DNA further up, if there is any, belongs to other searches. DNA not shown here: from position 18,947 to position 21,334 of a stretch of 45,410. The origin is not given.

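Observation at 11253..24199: Two tandem cassettes of TonB-dependent receptor + T9SS-sorted beta-helix-like partner: candidate undescribed outer-membrane capture/uptake system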

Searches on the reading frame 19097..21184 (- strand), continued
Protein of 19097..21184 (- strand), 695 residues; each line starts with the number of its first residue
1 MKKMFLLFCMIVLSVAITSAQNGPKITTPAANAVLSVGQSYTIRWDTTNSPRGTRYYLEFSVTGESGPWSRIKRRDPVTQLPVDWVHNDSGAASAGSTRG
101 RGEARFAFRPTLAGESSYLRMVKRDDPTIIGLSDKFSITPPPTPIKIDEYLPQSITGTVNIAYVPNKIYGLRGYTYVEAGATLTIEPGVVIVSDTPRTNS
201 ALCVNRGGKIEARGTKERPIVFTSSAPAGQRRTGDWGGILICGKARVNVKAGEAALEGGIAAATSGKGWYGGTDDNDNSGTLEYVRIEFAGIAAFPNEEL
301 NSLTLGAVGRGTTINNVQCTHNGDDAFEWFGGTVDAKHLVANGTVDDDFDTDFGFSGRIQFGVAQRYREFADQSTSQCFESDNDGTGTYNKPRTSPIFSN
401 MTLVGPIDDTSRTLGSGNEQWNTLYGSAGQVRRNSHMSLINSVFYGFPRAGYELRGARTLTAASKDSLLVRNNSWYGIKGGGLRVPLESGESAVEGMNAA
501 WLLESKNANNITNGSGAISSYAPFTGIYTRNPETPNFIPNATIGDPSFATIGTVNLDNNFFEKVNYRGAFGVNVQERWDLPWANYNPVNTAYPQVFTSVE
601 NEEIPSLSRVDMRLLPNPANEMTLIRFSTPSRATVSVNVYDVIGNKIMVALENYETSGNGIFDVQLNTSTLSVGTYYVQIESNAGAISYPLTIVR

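Call 14: find_related_loci(query=A1, collection=genome_contigs, flank=7000)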
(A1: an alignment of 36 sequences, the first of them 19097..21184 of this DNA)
Query A1 (695 aa) in genome_contigs; peptide patterns used: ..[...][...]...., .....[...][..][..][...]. (x = any residue, [..] = any of these).
600 stretches matched a pattern (row limit reached: there are more); 595 encode a relative of the query (tblastn E <= 1e-3); the best 80 are kept; 80 distinct loci.
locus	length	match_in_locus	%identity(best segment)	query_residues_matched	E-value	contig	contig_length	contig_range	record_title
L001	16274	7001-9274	46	20-695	2e-172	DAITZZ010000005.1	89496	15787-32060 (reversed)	MAG TPA_asm: bacterium isolate CTOTU1238 NODE_45_length_89496_cov_28.868628, whole genome shotgun sequence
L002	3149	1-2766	42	26-695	6e-165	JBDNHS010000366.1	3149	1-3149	MAG: Candidatus Kapaibacterium sp. isolate concoct.33.ELB k141_841704, whole genome shotgun sequence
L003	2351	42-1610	50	158-690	1e-161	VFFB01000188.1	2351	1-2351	MAG: Candidatus Kapaibacterium sp. isolate ZLKRG46 NODE_70627_length_2351_cov_2.231115, whole genome shotgun sequence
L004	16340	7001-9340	42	20-695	4e-158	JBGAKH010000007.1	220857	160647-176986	MAG: Chlorobiota bacterium isolate MAG_AAO_H125.55 AAOH125-55_opera_contig_283, whole genome shotgun sequence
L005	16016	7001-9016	41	1-695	4e-148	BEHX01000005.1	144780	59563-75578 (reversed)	Bacterium HR21 DNA, contig: NODE_52_5, isolate: HRbin21, whole genome shotgun sequence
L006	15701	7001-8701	40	99-688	9e-107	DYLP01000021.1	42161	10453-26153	MAG TPA_asm: Melioribacter roseus isolate SulCav_AS07-7_3_37_64 SulCav_AS07_7_807_length_42161_cov_38_886287, whole geno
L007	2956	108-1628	40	158-695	6e-104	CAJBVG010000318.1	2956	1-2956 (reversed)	uncultured bacterium isolate Loc090519-6m_bin-0739 genome assembly, contig: bin-0739:318/356, whole genome shotgun seque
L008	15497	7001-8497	40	160-693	2e-98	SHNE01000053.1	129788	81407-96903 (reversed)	MAG: Bacteroidetes bacterium isolate Bin7_1 c_000000000051, whole genome shotgun sequence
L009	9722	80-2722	46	149-592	1e-98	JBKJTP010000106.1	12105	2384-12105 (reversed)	MAG: Candidatus Kapaibacterium sp. isolate ant_bin.625 k117_1557310, whole genome shotgun sequence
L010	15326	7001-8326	44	142-592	1e-97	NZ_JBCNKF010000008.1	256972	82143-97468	MAG: Chitinophaga sp. isolate SMAGNO16 Contig8, whole genome shotgun sequence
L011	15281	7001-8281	45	158-592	3e-96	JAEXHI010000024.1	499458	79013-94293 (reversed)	MAG: Bacteroidetes bacterium isolate OH_HBlB_106 k127_1721477, whole genome shotgun sequence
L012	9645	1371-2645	44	158-592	9e-96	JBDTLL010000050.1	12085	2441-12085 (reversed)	MAG: Daejeonella sp. isolate cluster3_bin.10 NODE_22700_length_12085_cov_15.029177, whole genome shotgun sequence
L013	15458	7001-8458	41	167-680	6e-96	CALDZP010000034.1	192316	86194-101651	MAG: uncultured Ignavibacteria bacterium isolate H1_Bin_MAXBIN__065_1 genome assembly, contig: c_000000607697, whole gen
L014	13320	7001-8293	43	154-592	1e-95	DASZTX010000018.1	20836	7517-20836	MAG TPA_asm: Mucilaginibacter sp. isolate SMAG_U6088 k141_922986, whole genome shotgun sequence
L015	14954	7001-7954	51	158-473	6e-94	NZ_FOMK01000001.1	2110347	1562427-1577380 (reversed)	Chitinophaga sp. CF118, whole genome shotgun sequence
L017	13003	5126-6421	43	155-592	3e-92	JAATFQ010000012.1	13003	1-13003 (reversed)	MAG: Sphingobacteriales bacterium isolate bin_233 k141_7179790, whole genome shotgun sequence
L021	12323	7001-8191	45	173-592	8e-92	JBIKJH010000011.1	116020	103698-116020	MAG: Crocinitomicaceae bacterium isolate ME2014-06-19_3300042502_group5_bin124 Rohwer_bin687_scaffold_73_c1, whole genom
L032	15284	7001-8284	39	125-592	7e-88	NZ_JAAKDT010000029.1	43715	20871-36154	Parabacteroides sp. ZJ-118 Scaffold29_1, whole genome shotgun sequence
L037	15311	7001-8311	42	134-592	6e-87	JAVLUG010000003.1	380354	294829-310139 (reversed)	Porphyromonadaceae sp. NP-X soapdenovo_K_127_3, whole genome shotgun sequence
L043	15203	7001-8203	43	169-592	4e-86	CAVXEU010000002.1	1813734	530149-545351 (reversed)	MAG: uncultured Bacteroidales bacterium isolate MFD02416.bin.1.219 genome assembly, contig: contig_12175, whole genome s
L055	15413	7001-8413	41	155-626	5e-84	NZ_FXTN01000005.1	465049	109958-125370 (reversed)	Pedobacter westerhofensis strain DSM 19036, whole genome shotgun sequence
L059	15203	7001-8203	41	169-592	2e-83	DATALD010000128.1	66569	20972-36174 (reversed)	MAG TPA_asm: Bacteroidales bacterium isolate SMAG_U6955 k141_593723, whole genome shotgun sequence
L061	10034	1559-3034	36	169-695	4e-83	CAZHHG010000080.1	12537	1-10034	MAG TPA_asm: uncultured Melioribacter sp. isolate SRP278314_co1_185 genome assembly, contig: NODE_6253_length_12537_cov_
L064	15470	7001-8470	38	129-599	1e-82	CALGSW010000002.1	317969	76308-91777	MAG TPA_asm: uncultured Bacteroidetes bacterium isolate SRR3330203_bin.140_CONCOCT_v1.1_MAG genome assembly, contig: ERZ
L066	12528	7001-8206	42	169-596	1e-82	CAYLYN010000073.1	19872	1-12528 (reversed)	MAG TPA_asm: uncultured Rikenellaceae bacterium isolate SRP304446_co1_106 genome assembly, contig: NODE_1902_length_1987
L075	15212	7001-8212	41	171-592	4e-81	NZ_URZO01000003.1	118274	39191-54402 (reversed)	Uncultured Parabacteroides sp. isolate UMGS1511, whole genome shotgun sequence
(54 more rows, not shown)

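Call 21: predict_structure(alignment_id=A1)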
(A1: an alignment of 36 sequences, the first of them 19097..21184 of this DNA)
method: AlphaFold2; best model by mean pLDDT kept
length: 695 residues; sequences in the alignment: 36
mean_pLDDT: 88.1   pTM: 0.88
mean pLDDT of the five models: 88.1, 86.0, 85.6, 84.7, 83.0
residues with pLDDT >= 90: 401; 70-90: 243; 50-70: 37; < 50: 14
segments of 3 or more residues with pLDDT < 50: 17-21, 94-97
pLDDT, mean of each block of 10 residues (from residue 1): 70 56 74 85 79 84 89 80 80 48 74 92 83 91 94 96 94 94 97 88 97 94 94 93 95 87 88 97 97 78 97 97 95 97 94 97 90 89 89 96 92 83 91 95 94 93 89 93 88 86 92 90 71 76 87 85 93 88 86 65 84 93 93 96 95 92 92 96 95 94
secondary structure, 60 per line:
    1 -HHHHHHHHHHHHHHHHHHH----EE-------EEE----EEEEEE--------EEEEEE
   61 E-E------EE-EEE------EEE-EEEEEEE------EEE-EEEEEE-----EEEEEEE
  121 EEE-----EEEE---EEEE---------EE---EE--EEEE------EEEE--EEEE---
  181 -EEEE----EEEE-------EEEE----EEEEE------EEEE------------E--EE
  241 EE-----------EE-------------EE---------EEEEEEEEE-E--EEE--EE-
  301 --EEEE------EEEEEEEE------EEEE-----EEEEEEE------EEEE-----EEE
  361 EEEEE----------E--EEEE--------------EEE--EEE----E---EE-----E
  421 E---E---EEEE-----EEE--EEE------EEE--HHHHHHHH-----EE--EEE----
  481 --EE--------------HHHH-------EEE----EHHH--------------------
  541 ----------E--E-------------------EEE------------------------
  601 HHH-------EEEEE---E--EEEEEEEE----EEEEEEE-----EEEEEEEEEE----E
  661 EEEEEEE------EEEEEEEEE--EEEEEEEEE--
elements in order (helices of 4 or more, strands of 3 or more residues): H2-20 E34-36 E41-46 E55-61 E73-75 E82-84 E86-92 E99-101 E103-108 E114-123 E129-132 E136-139 E158-161 E168-171 E174-177 E182-185 E190-193 E201-204 E209-213 E220-223 E239-242 E280-288 E293-295 E303-306 E313-320 E327-330 E336-342 E349-352 E358-365 E379-382 E397-399 E402-404 E429-432 E438-440 E443-445 E452-454 H457-464 E474-476 H499-502 E510-512 E574-576 E611-615 E622-629 E634-640 E646-655 E660-667 E674-682 E685-693

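Call 23: fold_search(model_id=the predicted structure, library=pdb)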
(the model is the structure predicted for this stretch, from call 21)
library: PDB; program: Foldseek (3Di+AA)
matches with E <= 10: 1993; with E <= 0.001: 0
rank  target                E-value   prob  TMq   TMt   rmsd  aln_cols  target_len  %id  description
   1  7ptp_A                3.5e-03  1.00  0.11  0.10   3.7       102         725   16  In-situ structure of pentameric S-layer protein (released 2021-12-15)
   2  7ej5_H                3.9e-03  1.00  0.12  0.49   8.6       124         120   12  Cryo-EM structure of SARS-CoV-2 spike in complex with a neutralizing antibody RBD-chAb-45 (released 2021-06-23)
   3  7upa_B                4.5e-03  1.00  0.11  0.48   7.3       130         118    9  Prefusion-stabilized Nipah virus fusion protein complexed with Fab 1H8 (released 2023-03-29)
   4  9cct_C                5.6e-03  1.00  0.12  0.30   9.9       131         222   11  CryoEM Structure of Escherichia coli FimCH in complex with B7 Fab (released 2025-07-02)
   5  8c8t_S                6.5e-03  1.00  0.12  0.50   7.2       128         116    8  cryo-EM structure of BG505 SOSIP.664 HIV-1 Env trimer in complex with bNAbs EPTC112 and 3BNC117 (released 2023-07-05)
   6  7tfn_Q                6.8e-03  1.00  0.12  0.53   8.7       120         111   10  Cryo-EM structure of CD4bs antibody Ab1303 in complex with HIV-1 Env trimer BG505 SOSIP.664 (released 2022-01-19)
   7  9oas_E                7.1e-03  1.00  0.12  0.32   8.7       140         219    8  Crystal structure of antibody Fab G001-14 from IAVI G001 human trial in complex with a germline-targeting gp120 engine (released 2025-06-25)
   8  9kvu                  7.8e-03  1.00  0.10  0.47   6.2       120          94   16  Structure of B1 domain in the bifunctional enzyme CelAly (released 2026-03-18)
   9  5jxe_G                7.8e-03  1.00  0.12  0.32   8.0       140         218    9  Human PD-1 ectodomain complexed with Pembrolizumab Fab (released 2016-08-10)
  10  8dtr_E                7.8e-03  1.00  0.12  0.33   9.1       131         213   11  Crystal structure of SARS-CoV-2 spike stem helix peptide in complex with neutralizing antibody COV30-14 (released 2022-11-23)
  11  6oil                  7.8e-03  1.00  0.11  0.38   7.6       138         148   16  Crystal structure of human VISTA extracellular domain (released 2019-09-11)
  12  8iv5_A                8.2e-03  1.00  0.12  0.51   6.0       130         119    5  Cryo-EM structure of SARS-CoV-2 spike protein in complex with double nAbs 8H12 and 1C4 (local refinement) (released 2023-08-16)
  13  1fpt_H                8.2e-03  1.00  0.12  0.32   8.7       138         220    9  THREE-DIMENSIONAL STRUCTURE OF THE COMPLEX BETWEEN THE FAB FRAGMENT OF AN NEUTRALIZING ANTIBODY FOR TYPE 1 POLIOVIRUS  (released 1995-03-31)
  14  1tvd_A                8.6e-03  1.00  0.12  0.52   5.6       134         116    8  VARIABLE DOMAIN OF T CELL RECEPTOR DELTA CHAIN (released 1998-04-22)
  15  5i9q_B                8.6e-03  1.00  0.11  0.31   8.6       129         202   10  Crystal structure of 3BNC55 Fab in complex with 426c.TM4deltaV1-3 gp120 (released 2016-05-04)
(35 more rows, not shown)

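Call 32: search_protein_families(library=pfam, proteins=[L015:13741-14832:-, L075:1366-3402:-, L004:9583-11463:+, L043:9432-10532:+, L061:3139-4815:+, L037:8466-8957:+, L017:1429-1983:+, L008:13929-15083:+, L043:8434-9429:+, L055:9300-12563:+], max_evalue=0.0001)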
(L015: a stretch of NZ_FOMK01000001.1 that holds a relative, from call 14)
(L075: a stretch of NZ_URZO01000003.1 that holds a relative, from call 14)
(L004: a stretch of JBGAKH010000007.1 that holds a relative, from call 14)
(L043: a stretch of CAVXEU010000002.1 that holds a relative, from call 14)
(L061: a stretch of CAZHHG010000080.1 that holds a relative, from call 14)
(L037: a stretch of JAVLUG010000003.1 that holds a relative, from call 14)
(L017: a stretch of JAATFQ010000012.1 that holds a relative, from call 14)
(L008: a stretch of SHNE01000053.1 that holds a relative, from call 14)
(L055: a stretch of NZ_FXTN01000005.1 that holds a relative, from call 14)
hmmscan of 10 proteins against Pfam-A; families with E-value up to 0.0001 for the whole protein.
L015:13741-14832:- (363 aa): 4 families
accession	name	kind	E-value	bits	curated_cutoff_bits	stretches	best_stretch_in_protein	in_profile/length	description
PF00072.30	Response_reg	-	1.1e-24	87.2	30.2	1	111-221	1-110/111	Response regulator receiver domain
PF12833.13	HTH_18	-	2.8e-19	69.6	33.6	1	277-356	1-80/80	Helix-turn-helix domain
PF00165.29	HTH_AraC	-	1.3e-12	48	26.6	1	319-354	7-41/42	Bacterial regulatory helix-turn-helix proteins, AraC family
PF02518.31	HATPase_c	-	2e-11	44.7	26.4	1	1-59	49-108/111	Histidine kinase-, DNA gyrase B-, and HSP90-like ATPase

L075:1366-3402:- (678 aa): 2 families
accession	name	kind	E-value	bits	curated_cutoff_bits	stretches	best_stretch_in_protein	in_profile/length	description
PF02518.31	HATPase_c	-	7.6e-25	87.9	26.4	1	570-674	2-107/111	Histidine kinase-, DNA gyrase B-, and HSP90-like ATPase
PF00512.31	HisKA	-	1.6e-20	73.3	26.9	1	459-524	2-66/66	His Kinase A (phospho-acceptor) domain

L004:9583-11463:+ (626 aa): 3 families
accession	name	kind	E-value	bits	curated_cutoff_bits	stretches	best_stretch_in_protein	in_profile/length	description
PF13444.12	Acetyltransf_5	-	3.5e-22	79.4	22.4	1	355-456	1-101/102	Acetyltransferase (GNAT) domain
PF19576.4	Acyltransf_2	-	2.4e-16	59.9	27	1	71-232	45-199/266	Acyltransferase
PF01553.26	Acyltransferase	-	1.1e-06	28.9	23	1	87-218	3-131/132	Acyltransferase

L043:9432-10532:+ (366 aa): 2 families
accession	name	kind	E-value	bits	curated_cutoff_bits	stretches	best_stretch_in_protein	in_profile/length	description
PF12849.12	PBP_like_2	-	6.2e-39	134.8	27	1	40-325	6-263/267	PBP superfamily domain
PF01547.30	SBP_bac_1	-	4.1e-12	47.1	26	1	58-332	11-307/307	Bacterial extracellular solute-binding protein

L061:3139-4815:+ (558 aa): 1 family
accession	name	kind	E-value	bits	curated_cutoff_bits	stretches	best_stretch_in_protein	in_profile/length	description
PF04389.22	Peptidase_M28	-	2.6e-40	138.6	21.3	1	303-526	1-191/193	Peptidase family M28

L037:8466-8957:+ (163 aa): 1 family
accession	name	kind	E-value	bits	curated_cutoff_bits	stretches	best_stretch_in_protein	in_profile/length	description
PF07661.19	MORN_2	-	1.9e-20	71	29.6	0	94-114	2-22/22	MORN repeat variant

L017:1429-1983:+ (184 aa): 1 family
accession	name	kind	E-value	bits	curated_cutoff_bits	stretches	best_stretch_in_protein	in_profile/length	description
PF06127.16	Mpo1-like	-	5e-17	62.2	24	1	30-178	7-93/95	2-hydroxy-palmitic acid dioxygenase Mpo1-like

L008:13929-15083:+ (384 aa): 2 families
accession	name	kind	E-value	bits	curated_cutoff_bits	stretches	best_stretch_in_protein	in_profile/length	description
PF00528.27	BPD_transp_1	-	1.3e-21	77.7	26.4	1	180-377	1-179/184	Binding-protein-dependent transport system inner membrane component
PF12849.12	PBP_like_2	-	1.8e-06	28.3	27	1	36-77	95-136/267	PBP superfamily domain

L043:8434-9429:+ (331 aa): 0 families

L055:9300-12563:+ (1087 aa): 3 families
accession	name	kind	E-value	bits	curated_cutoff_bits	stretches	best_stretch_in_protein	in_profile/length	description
PF25183.1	OMP_b-brl_4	-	1.6e-52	179.4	30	2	332-1046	122-830/838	Outer membrane beta barrel domain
PF13620.12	CarboxypepD_reg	-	1.7e-19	70.3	32.3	1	31-112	1-81/82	Carboxypeptidase regulatory-like domain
PF13715.12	CarbopepD_reg_2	-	3.6e-14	53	32.2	1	32-124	1-88/88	CarboxypepD_reg-like domain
